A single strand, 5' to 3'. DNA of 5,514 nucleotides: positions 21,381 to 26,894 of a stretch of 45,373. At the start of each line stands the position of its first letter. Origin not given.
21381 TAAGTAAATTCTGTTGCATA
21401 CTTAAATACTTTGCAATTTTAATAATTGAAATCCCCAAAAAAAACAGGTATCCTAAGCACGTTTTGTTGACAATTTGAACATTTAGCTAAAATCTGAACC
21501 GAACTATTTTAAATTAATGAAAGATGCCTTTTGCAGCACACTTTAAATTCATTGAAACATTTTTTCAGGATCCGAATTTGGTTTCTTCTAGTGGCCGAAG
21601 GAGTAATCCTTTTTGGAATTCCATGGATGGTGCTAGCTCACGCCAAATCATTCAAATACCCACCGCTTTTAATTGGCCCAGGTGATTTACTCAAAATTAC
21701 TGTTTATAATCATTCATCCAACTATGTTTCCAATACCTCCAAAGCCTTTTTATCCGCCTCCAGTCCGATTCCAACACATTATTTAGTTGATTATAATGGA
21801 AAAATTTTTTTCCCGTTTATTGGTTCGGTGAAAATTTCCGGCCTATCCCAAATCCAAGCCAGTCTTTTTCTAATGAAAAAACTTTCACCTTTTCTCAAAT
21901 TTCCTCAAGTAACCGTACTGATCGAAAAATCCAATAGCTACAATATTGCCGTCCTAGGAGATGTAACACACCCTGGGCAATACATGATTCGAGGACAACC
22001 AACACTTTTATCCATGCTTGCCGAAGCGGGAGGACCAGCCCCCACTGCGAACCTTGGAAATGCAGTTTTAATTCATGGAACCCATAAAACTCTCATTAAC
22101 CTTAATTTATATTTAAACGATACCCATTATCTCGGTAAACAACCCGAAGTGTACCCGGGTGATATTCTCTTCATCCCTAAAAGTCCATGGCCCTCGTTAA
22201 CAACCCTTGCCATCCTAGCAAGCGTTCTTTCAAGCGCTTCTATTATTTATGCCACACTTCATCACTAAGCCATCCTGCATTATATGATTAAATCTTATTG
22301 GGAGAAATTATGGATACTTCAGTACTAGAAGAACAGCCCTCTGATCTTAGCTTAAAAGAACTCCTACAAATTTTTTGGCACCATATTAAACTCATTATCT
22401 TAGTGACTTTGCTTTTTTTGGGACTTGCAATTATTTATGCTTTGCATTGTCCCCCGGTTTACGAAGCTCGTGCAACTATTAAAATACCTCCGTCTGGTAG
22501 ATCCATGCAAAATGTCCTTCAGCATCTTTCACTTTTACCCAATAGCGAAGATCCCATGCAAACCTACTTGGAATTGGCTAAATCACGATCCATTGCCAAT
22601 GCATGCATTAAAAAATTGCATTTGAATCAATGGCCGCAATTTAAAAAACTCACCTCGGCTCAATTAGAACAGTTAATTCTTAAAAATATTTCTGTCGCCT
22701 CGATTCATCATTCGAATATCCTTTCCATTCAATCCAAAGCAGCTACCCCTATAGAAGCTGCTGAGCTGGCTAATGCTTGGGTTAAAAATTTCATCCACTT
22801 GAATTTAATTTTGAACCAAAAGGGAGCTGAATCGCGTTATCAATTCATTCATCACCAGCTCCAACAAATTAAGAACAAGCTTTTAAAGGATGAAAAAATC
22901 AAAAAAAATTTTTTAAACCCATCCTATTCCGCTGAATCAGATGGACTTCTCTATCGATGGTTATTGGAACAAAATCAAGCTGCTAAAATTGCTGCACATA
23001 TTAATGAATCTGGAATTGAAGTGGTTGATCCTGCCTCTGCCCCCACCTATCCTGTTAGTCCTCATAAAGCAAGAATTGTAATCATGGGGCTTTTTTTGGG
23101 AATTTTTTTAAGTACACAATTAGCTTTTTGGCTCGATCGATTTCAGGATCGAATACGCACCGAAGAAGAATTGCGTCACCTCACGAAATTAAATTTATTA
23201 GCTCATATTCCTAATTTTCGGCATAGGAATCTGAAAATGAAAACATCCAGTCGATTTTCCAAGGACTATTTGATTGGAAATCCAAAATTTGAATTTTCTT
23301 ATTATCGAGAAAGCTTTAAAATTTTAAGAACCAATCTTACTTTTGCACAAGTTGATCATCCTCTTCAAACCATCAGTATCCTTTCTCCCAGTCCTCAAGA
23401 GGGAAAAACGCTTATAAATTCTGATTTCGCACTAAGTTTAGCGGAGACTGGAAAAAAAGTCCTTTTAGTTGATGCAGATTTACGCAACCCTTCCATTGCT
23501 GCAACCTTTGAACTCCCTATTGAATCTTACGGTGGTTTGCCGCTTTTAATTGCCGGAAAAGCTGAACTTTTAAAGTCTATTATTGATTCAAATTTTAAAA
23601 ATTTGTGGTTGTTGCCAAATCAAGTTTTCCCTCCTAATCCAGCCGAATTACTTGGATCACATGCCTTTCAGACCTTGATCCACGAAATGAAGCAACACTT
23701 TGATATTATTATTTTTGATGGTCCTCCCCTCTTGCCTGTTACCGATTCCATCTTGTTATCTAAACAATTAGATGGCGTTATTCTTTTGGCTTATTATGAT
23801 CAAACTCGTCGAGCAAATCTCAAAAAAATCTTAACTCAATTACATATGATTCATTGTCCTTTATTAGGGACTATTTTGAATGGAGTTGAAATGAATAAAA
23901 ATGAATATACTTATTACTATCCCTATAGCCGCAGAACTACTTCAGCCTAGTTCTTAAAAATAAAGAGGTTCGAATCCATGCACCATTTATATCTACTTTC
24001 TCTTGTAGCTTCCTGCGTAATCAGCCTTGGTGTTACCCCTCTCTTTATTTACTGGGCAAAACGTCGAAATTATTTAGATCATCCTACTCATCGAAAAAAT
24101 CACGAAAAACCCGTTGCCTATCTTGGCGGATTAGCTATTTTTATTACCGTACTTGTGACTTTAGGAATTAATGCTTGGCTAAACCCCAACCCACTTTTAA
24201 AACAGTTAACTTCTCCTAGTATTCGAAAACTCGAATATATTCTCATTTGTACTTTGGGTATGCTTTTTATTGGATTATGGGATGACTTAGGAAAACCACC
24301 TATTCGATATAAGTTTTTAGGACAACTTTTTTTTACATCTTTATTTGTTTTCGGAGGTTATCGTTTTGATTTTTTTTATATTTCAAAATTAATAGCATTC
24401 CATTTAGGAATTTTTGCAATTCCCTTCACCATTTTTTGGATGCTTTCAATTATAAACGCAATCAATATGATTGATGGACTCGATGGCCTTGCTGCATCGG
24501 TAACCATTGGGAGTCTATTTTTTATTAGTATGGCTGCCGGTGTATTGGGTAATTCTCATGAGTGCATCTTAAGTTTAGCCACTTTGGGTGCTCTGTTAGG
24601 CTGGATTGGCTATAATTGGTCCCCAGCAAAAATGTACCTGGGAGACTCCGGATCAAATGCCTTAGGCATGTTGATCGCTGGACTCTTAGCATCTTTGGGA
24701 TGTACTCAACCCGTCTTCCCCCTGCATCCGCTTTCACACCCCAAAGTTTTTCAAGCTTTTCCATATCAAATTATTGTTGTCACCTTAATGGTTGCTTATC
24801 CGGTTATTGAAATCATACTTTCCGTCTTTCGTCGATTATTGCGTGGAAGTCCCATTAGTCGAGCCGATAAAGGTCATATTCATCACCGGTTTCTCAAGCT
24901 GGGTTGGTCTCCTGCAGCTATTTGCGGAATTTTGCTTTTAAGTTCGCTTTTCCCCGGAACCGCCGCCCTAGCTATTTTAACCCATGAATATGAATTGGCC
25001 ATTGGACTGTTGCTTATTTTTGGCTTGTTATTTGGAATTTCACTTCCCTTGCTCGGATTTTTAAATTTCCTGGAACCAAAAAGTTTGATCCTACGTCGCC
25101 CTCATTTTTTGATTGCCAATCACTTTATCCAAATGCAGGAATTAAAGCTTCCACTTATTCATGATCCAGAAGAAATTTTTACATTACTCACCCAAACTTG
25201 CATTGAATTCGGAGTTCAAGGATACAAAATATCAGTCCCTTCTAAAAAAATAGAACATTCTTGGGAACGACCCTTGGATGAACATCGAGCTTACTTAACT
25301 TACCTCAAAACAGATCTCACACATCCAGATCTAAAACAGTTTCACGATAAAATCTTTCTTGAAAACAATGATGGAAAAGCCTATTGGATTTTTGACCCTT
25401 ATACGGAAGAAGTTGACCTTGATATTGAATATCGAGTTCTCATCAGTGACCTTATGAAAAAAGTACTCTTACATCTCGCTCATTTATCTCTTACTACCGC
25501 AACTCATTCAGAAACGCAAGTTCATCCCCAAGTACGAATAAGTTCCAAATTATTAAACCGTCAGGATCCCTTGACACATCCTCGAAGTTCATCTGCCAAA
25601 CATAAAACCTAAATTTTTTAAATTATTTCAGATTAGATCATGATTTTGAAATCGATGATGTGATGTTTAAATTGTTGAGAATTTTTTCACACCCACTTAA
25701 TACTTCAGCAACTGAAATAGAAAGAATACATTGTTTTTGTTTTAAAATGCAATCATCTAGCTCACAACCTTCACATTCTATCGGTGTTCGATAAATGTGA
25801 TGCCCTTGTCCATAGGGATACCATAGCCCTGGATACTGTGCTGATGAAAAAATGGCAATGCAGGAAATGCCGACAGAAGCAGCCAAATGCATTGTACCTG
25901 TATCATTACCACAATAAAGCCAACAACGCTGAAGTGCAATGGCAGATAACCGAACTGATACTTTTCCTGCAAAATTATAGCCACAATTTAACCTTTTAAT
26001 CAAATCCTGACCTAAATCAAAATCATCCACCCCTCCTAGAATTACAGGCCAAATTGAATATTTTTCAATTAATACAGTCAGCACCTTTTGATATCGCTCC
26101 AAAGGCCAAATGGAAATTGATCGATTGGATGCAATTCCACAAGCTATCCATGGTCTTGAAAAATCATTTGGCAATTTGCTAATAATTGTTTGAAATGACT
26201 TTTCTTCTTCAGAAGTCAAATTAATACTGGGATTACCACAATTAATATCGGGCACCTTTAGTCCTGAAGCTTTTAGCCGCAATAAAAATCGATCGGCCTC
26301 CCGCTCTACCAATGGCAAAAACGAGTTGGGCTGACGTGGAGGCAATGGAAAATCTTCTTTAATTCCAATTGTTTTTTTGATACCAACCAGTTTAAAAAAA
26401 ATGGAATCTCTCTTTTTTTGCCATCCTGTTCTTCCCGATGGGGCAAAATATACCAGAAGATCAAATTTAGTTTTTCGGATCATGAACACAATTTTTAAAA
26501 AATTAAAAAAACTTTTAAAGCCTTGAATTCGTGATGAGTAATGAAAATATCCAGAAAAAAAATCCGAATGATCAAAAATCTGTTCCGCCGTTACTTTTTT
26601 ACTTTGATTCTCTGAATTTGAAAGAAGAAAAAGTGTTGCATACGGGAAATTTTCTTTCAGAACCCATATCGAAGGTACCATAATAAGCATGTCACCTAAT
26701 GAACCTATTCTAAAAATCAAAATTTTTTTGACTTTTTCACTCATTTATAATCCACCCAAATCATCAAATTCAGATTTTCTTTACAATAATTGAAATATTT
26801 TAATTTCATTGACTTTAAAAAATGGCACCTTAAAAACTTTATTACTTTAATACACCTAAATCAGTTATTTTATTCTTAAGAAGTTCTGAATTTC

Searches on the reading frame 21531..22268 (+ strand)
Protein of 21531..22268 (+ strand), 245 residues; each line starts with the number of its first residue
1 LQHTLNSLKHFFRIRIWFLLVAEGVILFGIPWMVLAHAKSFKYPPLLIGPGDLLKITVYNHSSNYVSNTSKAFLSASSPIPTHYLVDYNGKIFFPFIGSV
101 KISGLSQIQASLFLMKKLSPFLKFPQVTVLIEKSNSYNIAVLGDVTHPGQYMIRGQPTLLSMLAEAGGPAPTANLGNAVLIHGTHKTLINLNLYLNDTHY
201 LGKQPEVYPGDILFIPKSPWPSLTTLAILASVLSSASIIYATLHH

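Call 7: search_protein_families(library=pfam, proteins=[window:21531-22268:+], max_evalue=0.001)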
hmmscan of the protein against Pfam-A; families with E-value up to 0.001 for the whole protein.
window:21531-22268:+ (245 aa): 3 families
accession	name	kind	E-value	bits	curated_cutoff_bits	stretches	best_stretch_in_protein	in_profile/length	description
PF02563.21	Poly_export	-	6.8e-16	58.7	28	1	45-131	6-76/77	Polysaccharide biosynthesis/export protein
PF22461.2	SLBB_2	-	5.9e-06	26.7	27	1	139-215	3-79/79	SLBB domain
PF10531.15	SLBB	-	2.4e-05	24.5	27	1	139-181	2-44/55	SLBB domain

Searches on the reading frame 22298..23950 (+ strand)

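Call 7: search_protein_families(library=pfam, proteins=[window:22298-23950:+], max_evalue=0.001)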
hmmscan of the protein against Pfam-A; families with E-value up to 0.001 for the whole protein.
window:22298-23950:+ (550 aa): 5 families
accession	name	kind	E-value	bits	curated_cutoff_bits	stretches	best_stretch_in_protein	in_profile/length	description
PF02706.20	Wzz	-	7.4e-18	65.1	25.5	1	16-107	2-91/91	Chain length determinant protein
PF13807.11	GNVR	-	1.2e-10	41.5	27.7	1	210-277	11-78/82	G-rich domain on putative tyrosine kinase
PF13614.12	AAA_31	-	6.7e-10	39.6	27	1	368-487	13-137/177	AAA domain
PF10609.15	ParA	-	0.00037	20.4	27.1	0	368-406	15-53/246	NUBPL iron-transfer P-loop NTPase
PF01656.29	CbiA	-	0.00045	20.6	25.4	0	360-524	2-107/125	CobQ/CobB/MinD/ParA nucleotide binding domain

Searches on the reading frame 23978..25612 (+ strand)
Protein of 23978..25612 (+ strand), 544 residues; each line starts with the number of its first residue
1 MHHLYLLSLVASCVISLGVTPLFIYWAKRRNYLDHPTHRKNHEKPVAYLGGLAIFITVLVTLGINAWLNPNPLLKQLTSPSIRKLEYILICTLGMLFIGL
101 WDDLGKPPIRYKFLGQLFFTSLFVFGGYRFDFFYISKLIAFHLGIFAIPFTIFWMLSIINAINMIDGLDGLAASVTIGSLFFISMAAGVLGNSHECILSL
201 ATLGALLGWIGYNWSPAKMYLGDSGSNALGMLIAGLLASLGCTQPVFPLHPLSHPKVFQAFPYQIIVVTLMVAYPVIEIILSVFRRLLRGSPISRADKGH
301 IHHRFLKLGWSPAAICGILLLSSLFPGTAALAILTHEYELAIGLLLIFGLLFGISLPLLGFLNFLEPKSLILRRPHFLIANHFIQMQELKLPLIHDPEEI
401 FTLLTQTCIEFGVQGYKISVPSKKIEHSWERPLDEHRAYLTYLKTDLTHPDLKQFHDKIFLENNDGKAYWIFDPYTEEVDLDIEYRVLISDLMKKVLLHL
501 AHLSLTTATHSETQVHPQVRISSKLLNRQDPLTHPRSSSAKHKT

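Call 7: search_protein_families(library=pfam, proteins=[window:23978-25612:+], max_evalue=0.001)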
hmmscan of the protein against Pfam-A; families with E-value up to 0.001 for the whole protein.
window:23978-25612:+ (544 aa): 1 family
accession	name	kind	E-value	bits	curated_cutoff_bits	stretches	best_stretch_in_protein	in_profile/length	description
PF00953.26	Glycos_transf_4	-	6.6e-32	111.1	27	1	87-237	3-156/160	Glycosyl transferase family 4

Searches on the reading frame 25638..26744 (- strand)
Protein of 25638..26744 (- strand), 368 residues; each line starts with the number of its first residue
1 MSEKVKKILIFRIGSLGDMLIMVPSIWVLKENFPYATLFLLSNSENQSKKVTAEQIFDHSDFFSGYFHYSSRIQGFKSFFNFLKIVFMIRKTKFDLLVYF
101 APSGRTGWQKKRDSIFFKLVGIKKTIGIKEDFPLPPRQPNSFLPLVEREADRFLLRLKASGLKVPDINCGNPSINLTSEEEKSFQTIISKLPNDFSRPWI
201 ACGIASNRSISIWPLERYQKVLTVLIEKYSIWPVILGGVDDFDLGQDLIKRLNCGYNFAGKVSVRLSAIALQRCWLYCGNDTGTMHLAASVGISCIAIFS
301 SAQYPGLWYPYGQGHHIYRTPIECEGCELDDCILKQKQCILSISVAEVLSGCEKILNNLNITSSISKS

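Call 5: search_protein_families(library=pfam, proteins=[window:25638-26744:-], max_evalue=0.01)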
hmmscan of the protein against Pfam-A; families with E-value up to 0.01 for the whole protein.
window:25638-26744:- (368 aa): 1 family
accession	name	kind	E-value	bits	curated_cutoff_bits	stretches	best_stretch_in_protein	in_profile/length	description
PF01075.23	Glyco_transf_9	-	2.5e-13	50.3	22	1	189-335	102-244/247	Glycosyltransferase family 9 (heptosyltransferase)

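Call 6: search_protein_families(library=ncbifam, proteins=[window:25638-26744:-], max_evalue=0.01)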
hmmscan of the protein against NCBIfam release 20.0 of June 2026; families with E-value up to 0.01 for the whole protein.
window:25638-26744:- (368 aa): 5 families
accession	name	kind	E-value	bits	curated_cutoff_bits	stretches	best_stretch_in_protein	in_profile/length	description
TIGR02195.1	heptsyl_trn_II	equivalog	1.2e-13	50.9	134.6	1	170-356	150-338/339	lipopolysaccharide heptosyltransferase II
NF007742.0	PRK10422.1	equivalog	5.2e-12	45.2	467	2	1-100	1-94/352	lipopolysaccharide core heptosyltransferase RfaQ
TIGR02201.1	heptsyl_trn_III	equivalog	2.3e-11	43.4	170.2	1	7-318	1-304/344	putative lipopolysaccharide heptosyltransferase III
TIGR02193.1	heptsyl_trn_I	equivalog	3.4e-08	33.1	185.3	1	197-303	180-285/320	lipopolysaccharide heptosyltransferase I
NF008162.0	PRK10916.1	equivalog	2.3e-05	23.8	569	1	185-302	168-290/348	ADP-heptose--LPS heptosyltransferase RfaF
